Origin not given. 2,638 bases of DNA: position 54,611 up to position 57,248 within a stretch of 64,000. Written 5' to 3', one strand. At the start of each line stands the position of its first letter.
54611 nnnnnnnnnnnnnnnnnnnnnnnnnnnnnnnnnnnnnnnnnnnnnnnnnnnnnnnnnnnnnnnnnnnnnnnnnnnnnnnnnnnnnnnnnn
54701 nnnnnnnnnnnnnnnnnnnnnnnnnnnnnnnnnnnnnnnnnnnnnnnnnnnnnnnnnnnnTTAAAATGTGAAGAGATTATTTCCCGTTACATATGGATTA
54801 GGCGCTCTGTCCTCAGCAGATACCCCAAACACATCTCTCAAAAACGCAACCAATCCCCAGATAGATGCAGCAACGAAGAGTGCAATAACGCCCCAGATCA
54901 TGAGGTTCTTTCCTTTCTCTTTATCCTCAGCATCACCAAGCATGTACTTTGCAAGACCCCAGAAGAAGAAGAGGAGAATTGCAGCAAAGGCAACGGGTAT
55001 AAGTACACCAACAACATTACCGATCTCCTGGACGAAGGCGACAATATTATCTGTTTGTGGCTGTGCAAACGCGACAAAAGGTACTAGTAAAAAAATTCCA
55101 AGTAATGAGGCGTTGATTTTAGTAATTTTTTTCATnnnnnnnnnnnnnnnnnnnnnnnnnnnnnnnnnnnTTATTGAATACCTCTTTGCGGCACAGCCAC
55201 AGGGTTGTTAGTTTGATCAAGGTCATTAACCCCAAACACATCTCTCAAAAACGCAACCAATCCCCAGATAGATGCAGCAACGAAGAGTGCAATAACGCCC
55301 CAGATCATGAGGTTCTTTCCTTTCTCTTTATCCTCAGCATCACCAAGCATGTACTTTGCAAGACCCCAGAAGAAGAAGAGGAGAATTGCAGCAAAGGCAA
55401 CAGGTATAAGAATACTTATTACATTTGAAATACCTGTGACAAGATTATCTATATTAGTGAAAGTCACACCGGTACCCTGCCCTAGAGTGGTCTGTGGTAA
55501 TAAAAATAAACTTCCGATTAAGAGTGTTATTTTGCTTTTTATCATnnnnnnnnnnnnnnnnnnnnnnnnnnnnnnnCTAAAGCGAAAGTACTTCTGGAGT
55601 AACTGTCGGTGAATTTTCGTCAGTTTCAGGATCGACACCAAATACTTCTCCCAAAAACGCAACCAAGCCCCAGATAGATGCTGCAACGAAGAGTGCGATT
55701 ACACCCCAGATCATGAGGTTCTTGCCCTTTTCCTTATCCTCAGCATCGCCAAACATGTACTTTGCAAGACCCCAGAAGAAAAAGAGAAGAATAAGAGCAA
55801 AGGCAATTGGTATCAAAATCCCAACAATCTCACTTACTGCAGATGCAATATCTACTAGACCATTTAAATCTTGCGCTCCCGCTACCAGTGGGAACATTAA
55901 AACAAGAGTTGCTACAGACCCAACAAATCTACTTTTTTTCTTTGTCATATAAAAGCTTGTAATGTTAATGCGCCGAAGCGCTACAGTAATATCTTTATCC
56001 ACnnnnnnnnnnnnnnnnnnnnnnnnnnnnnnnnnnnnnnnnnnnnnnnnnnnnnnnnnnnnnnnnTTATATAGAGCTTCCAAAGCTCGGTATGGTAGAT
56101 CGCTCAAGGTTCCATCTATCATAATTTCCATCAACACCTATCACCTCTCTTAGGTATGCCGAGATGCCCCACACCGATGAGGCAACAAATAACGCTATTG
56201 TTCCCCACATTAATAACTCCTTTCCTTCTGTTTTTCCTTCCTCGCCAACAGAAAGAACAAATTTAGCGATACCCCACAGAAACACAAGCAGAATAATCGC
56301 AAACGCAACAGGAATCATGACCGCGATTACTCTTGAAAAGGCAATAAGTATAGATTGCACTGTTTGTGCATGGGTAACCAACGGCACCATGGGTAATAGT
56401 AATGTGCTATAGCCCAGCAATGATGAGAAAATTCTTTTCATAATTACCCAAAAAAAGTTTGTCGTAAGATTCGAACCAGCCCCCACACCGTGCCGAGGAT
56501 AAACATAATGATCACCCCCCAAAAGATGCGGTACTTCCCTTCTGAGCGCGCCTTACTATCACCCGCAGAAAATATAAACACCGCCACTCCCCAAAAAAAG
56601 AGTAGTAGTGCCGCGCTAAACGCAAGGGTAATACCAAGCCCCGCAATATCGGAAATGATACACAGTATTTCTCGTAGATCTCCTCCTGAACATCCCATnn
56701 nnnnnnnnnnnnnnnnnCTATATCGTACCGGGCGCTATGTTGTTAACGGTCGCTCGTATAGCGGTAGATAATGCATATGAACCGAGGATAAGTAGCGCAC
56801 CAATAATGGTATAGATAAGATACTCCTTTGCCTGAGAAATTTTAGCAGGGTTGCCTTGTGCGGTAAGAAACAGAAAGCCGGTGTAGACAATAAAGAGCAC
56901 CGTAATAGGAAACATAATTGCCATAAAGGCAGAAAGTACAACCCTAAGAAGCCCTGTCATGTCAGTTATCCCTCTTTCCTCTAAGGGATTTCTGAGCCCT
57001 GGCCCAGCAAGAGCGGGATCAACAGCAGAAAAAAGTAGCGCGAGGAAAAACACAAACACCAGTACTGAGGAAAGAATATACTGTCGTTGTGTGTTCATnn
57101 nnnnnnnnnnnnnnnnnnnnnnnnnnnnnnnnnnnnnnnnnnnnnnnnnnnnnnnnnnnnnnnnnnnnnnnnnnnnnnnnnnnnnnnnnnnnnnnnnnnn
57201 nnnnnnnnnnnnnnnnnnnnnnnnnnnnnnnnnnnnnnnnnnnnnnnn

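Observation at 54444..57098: Array of seven tandem TrbC/VirB2-like pilin-family genes, with evidence of very recent duplication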

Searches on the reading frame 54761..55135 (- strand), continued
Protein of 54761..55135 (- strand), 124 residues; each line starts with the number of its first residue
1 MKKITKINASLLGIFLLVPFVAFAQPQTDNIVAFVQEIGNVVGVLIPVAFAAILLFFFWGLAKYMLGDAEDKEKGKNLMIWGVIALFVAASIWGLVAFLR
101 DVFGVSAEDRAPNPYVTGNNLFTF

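Call 42: search_protein_families(library=pfam, proteins=[L045:424-1788:-, L056:9083-10546:-, L037:15325-15936:-, L076:15615-16958:+, L030:10685-12220:-, L015:1633-2397:-, L043:17257-18159:+, L049:3549-6305:+, L063:12175-13785:-, L049:2469-3533:+], max_evalue=0.0001)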
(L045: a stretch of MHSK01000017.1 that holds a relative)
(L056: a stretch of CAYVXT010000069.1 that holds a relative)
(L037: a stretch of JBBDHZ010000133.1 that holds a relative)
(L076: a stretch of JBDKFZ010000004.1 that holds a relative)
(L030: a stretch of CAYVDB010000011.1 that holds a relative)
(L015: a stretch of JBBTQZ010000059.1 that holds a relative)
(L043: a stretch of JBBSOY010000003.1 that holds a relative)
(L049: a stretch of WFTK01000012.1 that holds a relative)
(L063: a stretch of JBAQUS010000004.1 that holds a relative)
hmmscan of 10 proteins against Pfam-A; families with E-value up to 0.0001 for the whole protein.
L045:424-1788:- (454 aa): 3 families
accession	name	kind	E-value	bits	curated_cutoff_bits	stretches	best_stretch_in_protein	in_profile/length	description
PF00575.29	S1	-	5.9e-41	139.2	22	4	296-365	3-74/74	S1 RNA binding domain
PF23459.1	S1_RRP5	-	2.2e-07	31.8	27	0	381-447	3-71/72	RRP5 S1 domain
PF21710.3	Spt6_S1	-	5.1e-06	27.1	27.5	0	374-451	9-89/91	Spt6, S1/OB domain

L056:9083-10546:- (487 aa): 0 families

L037:15325-15936:- (203 aa): 1 family
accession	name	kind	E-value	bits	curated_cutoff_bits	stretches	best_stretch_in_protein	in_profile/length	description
PF14584.11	DUF4446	-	2.6e-30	105.9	27.4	1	49-195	5-149/150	Protein of unknown function (DUF4446)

L076:15615-16958:+ (447 aa): 1 family
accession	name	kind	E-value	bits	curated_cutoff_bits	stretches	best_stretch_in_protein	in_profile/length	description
PF00266.25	Aminotran_5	-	2e-47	162.4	21.5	1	61-438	1-371/371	Aminotransferase class-V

L030:10685-12220:- (511 aa): 0 families

L015:1633-2397:- (254 aa): 1 family
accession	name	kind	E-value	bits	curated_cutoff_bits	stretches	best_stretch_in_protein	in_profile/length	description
PF01797.21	Y1_Tnp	-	5e-12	46.4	23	1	57-162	13-121/121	Transposase IS200 like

L043:17257-18159:+ (300 aa): 1 family
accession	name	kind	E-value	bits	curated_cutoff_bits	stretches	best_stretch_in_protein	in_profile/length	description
PF13365.12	Trypsin_2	-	5.3e-10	40.6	27.6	1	123-267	3-143/144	Trypsin-like peptidase domain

L049:3549-6305:+ (918 aa): 14 families
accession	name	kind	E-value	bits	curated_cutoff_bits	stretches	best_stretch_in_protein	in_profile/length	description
PF07724.20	AAA_2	-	3e-65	219.7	27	1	610-784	1-165/166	AAA domain (Cdc48 subfamily)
PF17871.7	AAA_lid_9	-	1.3e-34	118.6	22.8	1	354-455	2-103/104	AAA lid domain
PF10431.15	ClpB_D2-small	-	2.3e-22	79.3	21.9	1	791-865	1-75/81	C-terminal, D2-small domain, of ClpB protein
PF00004.35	AAA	-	1.2e-20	74.8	21.2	2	214-345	2-124/131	ATPase family associated with various cellular activities (AAA)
PF02861.25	Clp_N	-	3e-17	62.9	20.7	2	108-156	3-52/53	Clp amino terminal domain, pathogenicity island component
PF07728.20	AAA_5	-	1.1e-14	55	22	1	615-734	2-123/139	AAA domain (dynein-related subfamily)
PF13191.12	AAA_16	-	4.4e-12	47.2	32.6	1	191-234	2-48/167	AAA ATPase domain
PF00158.32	Sigma54_activat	-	3.3e-10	40.3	20.2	1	614-721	24-130/168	Sigma-54 interaction domain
PF13401.12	AAA_22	-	6.3e-10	39.9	27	0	615-710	8-110/130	AAA domain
PF20720.3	nSTAND3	-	1.5e-06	28.4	27.2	0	199-234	8-41/155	Novel STAND NTPase 3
PF01695.23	IstB_IS21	-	6.5e-06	26.3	24.1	0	195-233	77-115/238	IstB-like ATP binding protein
PF01637.24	ATPase_2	-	1.6e-05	25.2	33.2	0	194-304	4-132/225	ATPase domain predominantly from Archaea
PF05621.17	TniB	-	7e-05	22.8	22.4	0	212-350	37-185/189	Bacterial TniB protein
PF13238.12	AAA_18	-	9.8e-05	23.3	29.4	0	618-653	4-42/128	AAA domain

L063:12175-13785:- (536 aa): 0 families

L049:2469-3533:+ (354 aa): 1 family
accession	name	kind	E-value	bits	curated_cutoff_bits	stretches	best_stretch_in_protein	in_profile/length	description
PF02618.21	YceG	-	6.4e-79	265.7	32.4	1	73-346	1-273/275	YceG-like family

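Call 56: search_protein_representatives(alignment_id=A2)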
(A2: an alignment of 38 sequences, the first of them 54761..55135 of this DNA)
Query: 38 sequences, 117 profile positions. Proteins with E-value up to 0.001 (for the whole library): 13868; up to 1e-10: 7182; up to 1e-30: 151. The best 150 are listed.
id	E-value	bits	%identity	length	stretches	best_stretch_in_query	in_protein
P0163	1.5e-68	244.0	-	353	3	12-113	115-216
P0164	5.9e-64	229.3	-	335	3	5-105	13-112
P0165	2.0e-63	227.5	-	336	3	21-113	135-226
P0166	2.7e-63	227.1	-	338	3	6-108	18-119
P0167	1.0e-61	222.1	-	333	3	6-112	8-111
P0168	7.1e-58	209.7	-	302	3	20-114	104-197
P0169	5.7e-57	206.7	-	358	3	2-108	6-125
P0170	1.1e-56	205.8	-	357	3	2-107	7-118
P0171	1.0e-55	202.7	-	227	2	8-114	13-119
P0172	2.8e-54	198.1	-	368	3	13-109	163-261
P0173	8.9e-54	196.4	-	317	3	12-107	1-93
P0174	4.7e-52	190.9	-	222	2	1-106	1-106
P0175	2.2e-51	188.7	-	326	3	12-109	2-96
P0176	8.6e-47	173.9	-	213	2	5-106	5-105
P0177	2.8e-46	172.3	-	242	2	3-100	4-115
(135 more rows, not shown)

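Call 65: search_protein_families(library=phrogs, proteins=[window:54761-55135:-], max_evalue=0.01)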
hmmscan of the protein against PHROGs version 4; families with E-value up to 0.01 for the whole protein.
window:54761-55135:- (124 aa): 0 families

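Call 68: find_encoding_contigs(protein=P0008, flank=6000, max_places=5)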
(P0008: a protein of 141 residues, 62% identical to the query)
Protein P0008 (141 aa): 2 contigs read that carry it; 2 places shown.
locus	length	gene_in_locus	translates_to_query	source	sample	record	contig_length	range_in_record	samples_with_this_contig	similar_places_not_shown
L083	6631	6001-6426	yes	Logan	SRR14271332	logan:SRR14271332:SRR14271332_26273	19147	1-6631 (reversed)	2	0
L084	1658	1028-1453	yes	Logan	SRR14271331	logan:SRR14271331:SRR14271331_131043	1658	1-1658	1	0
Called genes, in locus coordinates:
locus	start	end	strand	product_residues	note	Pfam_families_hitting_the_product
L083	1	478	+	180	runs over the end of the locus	-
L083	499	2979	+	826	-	PF00521:DNA_topoisoIV, PF03989:DNA_gyraseA_C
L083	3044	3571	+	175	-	PF02475:TRM5-TYW2_MTfase (weak), PF13489:Methyltransf_23 (weak), PF01135:PCMT (weak), PF01209:Ubie_methyltran, PF13847:Methyltransf_31, PF08241:Methyltransf_11, PF08242:Methyltransf_12, PF13649:Methyltransf_25, +2 more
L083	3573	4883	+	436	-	PF01547:SBP_bac_1, PF13416:SBP_bac_8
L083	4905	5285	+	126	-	PF18895:T4SS_pilin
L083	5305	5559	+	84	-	-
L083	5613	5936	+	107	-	-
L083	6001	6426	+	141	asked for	PF18895:T4SS_pilin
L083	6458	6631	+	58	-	?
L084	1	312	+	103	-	?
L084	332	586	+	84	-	-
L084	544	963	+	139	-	-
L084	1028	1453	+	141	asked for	PF18895:T4SS_pilin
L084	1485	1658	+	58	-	?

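Call 69: find_encoding_contigs(protein=P0002, flank=6000, max_places=5)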
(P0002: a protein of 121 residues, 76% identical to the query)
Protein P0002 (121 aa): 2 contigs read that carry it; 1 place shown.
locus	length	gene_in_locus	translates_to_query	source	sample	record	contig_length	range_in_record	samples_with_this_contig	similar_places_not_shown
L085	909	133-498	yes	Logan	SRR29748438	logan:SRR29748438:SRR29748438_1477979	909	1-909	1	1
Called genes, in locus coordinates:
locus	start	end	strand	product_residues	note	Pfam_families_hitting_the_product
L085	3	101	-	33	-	?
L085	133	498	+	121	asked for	PF18895:T4SS_pilin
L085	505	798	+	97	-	PF18895:T4SS_pilin (weak)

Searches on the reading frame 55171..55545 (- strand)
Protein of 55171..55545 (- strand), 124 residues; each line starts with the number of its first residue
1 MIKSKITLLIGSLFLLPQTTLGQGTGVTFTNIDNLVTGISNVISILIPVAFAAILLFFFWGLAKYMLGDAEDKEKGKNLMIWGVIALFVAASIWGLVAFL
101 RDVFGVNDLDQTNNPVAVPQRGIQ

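Call 3: search_protein_families(library=pfam, proteins=[window:55171-55545:-], max_evalue=1)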
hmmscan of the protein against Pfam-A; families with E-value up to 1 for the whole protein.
window:55171-55545:- (124 aa): 6 families
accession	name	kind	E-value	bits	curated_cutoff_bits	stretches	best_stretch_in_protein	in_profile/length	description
PF18895.5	T4SS_pilin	-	6.1e-11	42.7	26.6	1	33-100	3-71/71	Type IV secretion system pilin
PF12036.14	DUF3522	-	0.086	13.4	29.3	1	41-96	117-172/188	Protein of unknown function (DUF3522)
PF13567.11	DUF4131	-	0.13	12.4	31.6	1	45-98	8-49/165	Domain of unknown function (DUF4131)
PF01988.24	VIT1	-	0.17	12.1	28.1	1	41-92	160-211/214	VIT family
PF20990.2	DUF2207_C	-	0.2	11.8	33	1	33-106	131-191/247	Predicted membrane protein (DUF2207) C-terminal domain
PF10661.14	EssA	-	0.51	10.6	24.1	0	71-102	114-145/147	WXG100 protein secretion system (Wss), protein EssA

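Call 39: search_protein_families(library=ncbifam, proteins=[window:55171-55545:-], max_evalue=0.01)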
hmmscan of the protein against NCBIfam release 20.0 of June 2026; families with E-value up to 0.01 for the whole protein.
window:55171-55545:- (124 aa): 2 families
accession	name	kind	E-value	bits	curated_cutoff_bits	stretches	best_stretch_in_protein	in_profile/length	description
NF045849.1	ICE_MMCAP2_0565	equivalog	9.7e-07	28.4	40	1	32-100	9-76/80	Mbov_0395 family pilin-like conjugal transfer protein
NF033233.1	twin_helix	hypoth_equivalog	0.0005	19.9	49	1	45-90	2-45/58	twin transmembrane helix small protein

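Call 65: search_protein_families(library=phrogs, proteins=[window:55171-55545:-], max_evalue=0.01)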
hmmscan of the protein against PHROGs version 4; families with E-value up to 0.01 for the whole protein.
window:55171-55545:- (124 aa): 0 families

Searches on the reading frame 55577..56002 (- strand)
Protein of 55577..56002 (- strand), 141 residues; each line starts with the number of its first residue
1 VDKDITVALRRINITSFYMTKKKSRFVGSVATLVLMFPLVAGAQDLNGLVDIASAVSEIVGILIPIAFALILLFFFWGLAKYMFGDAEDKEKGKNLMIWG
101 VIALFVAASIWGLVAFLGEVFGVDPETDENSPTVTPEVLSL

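Call 3: search_protein_families(library=pfam, proteins=[window:55577-56002:-], max_evalue=1)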
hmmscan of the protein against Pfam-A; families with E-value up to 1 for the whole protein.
window:55577-56002:- (141 aa): 8 families
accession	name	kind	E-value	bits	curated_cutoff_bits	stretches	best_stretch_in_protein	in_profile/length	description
PF18895.5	T4SS_pilin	-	2e-10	41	26.6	1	57-117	10-71/71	Type IV secretion system pilin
PF07950.16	MCP1_TM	-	0.054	14.6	22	1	30-118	6-98/105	MDM10-complementing protein 1, transmembrane domain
PF08733.15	PalH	-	0.087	12.3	34.1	1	33-107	195-262/332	PalH/RIM21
PF03600.22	CitMHS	-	0.091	12.3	31.9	1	59-115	165-221/336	Citrate transporter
PF12036.14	DUF3522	-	0.099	13.2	29.3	1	58-113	117-172/188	Protein of unknown function (DUF3522)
PF04138.20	GtrA_DPMS_TM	-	0.11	13.1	26.1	1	27-126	5-94/117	GtrA/DPMS, transmembrane domain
PF03597.20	FixS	-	0.22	11.7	23.1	1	58-81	1-27/44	Cytochrome oxidase maturation protein cbb3-type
PF13567.11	DUF4131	-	0.27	11.4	31.6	1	62-113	10-47/165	Domain of unknown function (DUF4131)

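Call 39: search_protein_families(library=ncbifam, proteins=[window:55577-55948:-], max_evalue=0.01)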
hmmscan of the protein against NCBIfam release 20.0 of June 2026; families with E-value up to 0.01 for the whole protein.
window:55577-55948:- (123 aa): 3 families
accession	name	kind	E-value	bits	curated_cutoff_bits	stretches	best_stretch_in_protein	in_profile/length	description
NF045849.1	ICE_MMCAP2_0565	equivalog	7.2e-06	25.6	40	1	43-97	19-74/80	Mbov_0395 family pilin-like conjugal transfer protein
TIGR04299.1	antiport_PotE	equivalog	0.0038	16.5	560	1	40-103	110-174/430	putrescine-ornithine antiporter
NF033233.1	twin_helix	hypoth_equivalog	0.0069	16.2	49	0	44-89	2-45/58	twin transmembrane helix small protein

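Call 65: search_protein_families(library=phrogs, proteins=[window:55577-55948:-], max_evalue=0.01)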
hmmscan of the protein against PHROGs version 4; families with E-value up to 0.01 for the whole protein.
window:55577-55948:- (123 aa): 0 families

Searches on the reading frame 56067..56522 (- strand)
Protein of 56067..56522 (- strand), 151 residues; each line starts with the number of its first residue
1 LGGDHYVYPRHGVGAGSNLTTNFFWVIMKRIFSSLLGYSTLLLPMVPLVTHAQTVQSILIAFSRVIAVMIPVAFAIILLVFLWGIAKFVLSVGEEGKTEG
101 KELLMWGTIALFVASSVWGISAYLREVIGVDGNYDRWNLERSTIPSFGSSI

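Call 3: search_protein_families(library=pfam, proteins=[window:56067-56522:-], max_evalue=1)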
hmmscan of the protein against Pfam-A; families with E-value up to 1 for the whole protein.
window:56067-56522:- (151 aa): 3 families
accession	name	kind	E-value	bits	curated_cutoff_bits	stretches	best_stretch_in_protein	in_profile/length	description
PF18895.5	T4SS_pilin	-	3.4e-05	24.3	26.6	1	69-124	16-71/71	Type IV secretion system pilin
PF19764.4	DUF6251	-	0.0034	17.6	26.5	1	59-102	76-119/126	Family of unknown function (DUF6251)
PF06271.18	RDD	-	0.11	13.2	24.1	1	27-104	4-78/137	RDD family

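Call 39: search_protein_families(library=ncbifam, proteins=[window:56067-56441:-], max_evalue=0.01)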
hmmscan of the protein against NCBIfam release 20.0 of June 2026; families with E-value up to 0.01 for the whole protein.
window:56067-56441:- (124 aa): 0 families

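Call 65: search_protein_families(library=phrogs, proteins=[window:56067-56441:-], max_evalue=0.01)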
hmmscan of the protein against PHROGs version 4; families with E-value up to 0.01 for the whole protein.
window:56067-56441:- (124 aa): 0 families

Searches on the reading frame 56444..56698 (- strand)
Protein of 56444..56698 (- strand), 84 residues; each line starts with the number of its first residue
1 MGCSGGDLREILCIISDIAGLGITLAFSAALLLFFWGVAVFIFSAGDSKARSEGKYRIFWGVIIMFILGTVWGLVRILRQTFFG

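Call 3: search_protein_families(library=pfam, proteins=[window:56444-56698:-], max_evalue=1)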
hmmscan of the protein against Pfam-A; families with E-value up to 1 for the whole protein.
window:56444-56698:- (84 aa): 2 families
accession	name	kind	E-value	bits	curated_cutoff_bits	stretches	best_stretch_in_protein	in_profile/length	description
PF18895.5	T4SS_pilin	-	0.0011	19.4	26.6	1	21-78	15-71/71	Type IV secretion system pilin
PF13567.11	DUF4131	-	0.3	11.2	31.6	1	25-79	12-52/165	Domain of unknown function (DUF4131)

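Call 39: search_protein_families(library=ncbifam, proteins=[window:56444-56698:-], max_evalue=0.01)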
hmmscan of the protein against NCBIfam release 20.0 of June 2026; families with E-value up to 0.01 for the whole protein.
window:56444-56698:- (84 aa): 1 family
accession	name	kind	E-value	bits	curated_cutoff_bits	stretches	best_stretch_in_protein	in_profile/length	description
NF045849.1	ICE_MMCAP2_0565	equivalog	0.0055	16.4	40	1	25-78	21-76/80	Mbov_0395 family pilin-like conjugal transfer protein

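Call 65: search_protein_families(library=phrogs, proteins=[window:56444-56698:-], max_evalue=0.01)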
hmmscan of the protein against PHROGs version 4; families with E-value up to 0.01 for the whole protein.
window:56444-56698:- (84 aa): 0 families

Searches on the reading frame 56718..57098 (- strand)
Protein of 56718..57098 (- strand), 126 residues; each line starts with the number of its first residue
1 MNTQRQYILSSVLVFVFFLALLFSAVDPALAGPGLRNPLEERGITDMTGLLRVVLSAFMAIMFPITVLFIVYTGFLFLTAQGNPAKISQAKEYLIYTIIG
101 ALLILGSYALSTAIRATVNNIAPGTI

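Call 3: search_protein_families(library=pfam, proteins=[window:56718-57098:-], max_evalue=1)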
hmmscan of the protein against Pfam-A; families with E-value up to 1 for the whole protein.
window:56718-57098:- (126 aa): 6 families
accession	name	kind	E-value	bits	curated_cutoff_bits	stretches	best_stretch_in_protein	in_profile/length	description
PF18895.5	T4SS_pilin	-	8e-09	35.9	26.6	1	48-105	6-62/71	Type IV secretion system pilin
PF01554.23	MatE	-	0.00022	21.4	24.9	1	50-117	71-138/161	MatE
PF19607.4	DUF6112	-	0.033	14.4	25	1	49-103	14-70/88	Family of unknown function (DUF6112)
PF05987.18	DUF898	-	0.27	10.7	28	1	49-121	179-252/336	Bacterial protein of unknown function (DUF898)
PF00584.25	SecE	-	0.32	11.4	22.7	1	11-27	28-44/55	SecE/Sec61-gamma subunits of protein translocation complex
PF08285.16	DPM3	-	0.59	10.8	25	0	62-112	8-55/90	Dolichol-phosphate mannosyltransferase subunit 3 (DPM3)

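Call 39: search_protein_families(library=ncbifam, proteins=[window:56718-57098:-], max_evalue=0.01)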
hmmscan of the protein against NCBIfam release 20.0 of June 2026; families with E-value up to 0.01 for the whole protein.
window:56718-57098:- (126 aa): 1 family
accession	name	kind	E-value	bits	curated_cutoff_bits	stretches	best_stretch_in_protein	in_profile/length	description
NF045849.1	ICE_MMCAP2_0565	equivalog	4.7e-06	26.2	40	1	50-117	12-79/80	Mbov_0395 family pilin-like conjugal transfer protein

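Call 65: search_protein_families(library=phrogs, proteins=[window:56718-57098:-], max_evalue=0.01)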
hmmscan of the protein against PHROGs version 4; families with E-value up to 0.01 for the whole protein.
window:56718-57098:- (126 aa): 0 families
